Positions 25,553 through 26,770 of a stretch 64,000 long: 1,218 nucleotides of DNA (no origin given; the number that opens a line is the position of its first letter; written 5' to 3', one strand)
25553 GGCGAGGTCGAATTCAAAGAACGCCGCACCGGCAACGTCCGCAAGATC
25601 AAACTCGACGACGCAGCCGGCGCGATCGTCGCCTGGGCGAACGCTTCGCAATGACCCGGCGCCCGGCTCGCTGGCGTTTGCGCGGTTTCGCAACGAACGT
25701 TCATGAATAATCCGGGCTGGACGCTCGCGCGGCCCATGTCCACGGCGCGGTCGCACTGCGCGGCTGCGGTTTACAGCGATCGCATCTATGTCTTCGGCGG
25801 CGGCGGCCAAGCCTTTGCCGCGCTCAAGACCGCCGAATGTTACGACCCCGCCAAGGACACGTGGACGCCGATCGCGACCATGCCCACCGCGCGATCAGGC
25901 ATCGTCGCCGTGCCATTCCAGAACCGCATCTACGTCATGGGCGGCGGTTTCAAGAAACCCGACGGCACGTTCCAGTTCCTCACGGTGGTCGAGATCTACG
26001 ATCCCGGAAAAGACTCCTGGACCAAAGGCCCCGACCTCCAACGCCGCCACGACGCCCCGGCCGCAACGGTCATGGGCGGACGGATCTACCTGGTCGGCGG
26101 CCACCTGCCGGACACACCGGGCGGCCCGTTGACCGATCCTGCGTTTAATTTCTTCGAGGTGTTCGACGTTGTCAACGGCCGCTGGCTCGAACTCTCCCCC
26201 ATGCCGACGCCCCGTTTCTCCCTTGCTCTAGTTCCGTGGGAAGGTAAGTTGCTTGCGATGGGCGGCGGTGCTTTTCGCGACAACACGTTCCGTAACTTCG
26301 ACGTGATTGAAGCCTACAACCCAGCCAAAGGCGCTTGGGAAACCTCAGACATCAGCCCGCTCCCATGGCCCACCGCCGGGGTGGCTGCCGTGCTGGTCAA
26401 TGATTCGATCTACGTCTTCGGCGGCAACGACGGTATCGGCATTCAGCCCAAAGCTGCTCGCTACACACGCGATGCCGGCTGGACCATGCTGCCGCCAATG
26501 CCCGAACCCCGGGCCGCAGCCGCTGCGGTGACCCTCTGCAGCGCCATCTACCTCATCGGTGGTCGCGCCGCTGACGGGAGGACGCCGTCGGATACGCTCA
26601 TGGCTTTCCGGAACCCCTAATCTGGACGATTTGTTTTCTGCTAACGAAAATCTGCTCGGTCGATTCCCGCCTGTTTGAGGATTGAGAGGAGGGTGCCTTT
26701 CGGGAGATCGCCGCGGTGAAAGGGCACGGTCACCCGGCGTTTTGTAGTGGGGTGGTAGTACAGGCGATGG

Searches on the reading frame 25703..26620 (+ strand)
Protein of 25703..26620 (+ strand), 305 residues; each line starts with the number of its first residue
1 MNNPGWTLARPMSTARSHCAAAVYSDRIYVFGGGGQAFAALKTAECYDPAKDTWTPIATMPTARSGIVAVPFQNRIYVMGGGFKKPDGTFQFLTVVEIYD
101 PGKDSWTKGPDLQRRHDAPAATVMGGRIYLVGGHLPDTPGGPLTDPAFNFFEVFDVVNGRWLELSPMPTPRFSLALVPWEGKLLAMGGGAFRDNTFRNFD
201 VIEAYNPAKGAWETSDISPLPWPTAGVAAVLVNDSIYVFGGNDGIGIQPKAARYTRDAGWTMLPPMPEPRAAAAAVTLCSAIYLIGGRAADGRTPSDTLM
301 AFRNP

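Call 82: search_protein_families(library=pfam, proteins=[window:25703-26620:+], max_evalue=0.001)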
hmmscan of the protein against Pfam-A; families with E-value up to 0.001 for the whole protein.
window:25703-26620:+ (305 aa): 12 families
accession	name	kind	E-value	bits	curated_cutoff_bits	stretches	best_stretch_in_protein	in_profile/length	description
PF01344.31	Kelch_1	-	5e-40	135.1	20.1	3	15-61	1-46/46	Kelch motif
PF13964.12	Kelch_6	-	1.7e-38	129.8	25.3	4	16-64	2-50/50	Kelch motif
PF07646.21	Kelch_2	-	7.3e-30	101.8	21.3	2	118-168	4-48/48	Kelch motif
PF24681.1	Kelch_KLHDC2_KLHL20_DRC7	-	4.6e-29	101.7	50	2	14-188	49-221/221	KLHDC2/KLHL20/DRC7 Kelch-repeats domain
PF25210.1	Kelch_FKB95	-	1.3e-24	87.7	70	3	64-161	33-120/268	FKB95, Kelch-repeats domain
PF13415.12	Kelch_3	-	1.8e-24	85.8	22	1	26-66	2-42/48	Galactose oxidase, central domain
PF24996.1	NANM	-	5.6e-20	71.9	45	2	8-82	46-125/350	N-acetylneuraminate epimerase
PF13418.12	Kelch_4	-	3.2e-18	65.9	21.6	1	17-62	4-49/49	Galactose oxidase, central domain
PF24981.1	Beta-prop_ATRN-LZTR1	-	1.8e-17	64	50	1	13-244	37-282/289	Attractin/LZTR1 beta-propeller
PF13854.13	Kelch_HCF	-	6.5e-06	26.1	113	0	220-244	14-39/345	Host cell factor, Kelch-repeats domain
PF19755.4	DUF6242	-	2.1e-05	24.9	29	0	21-80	148-203/217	Domain of unknown function (DUF6242)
PF07893.19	DUF1668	-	0.00056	19.8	23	0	98-175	86-165/336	Protein of unknown function (DUF1668)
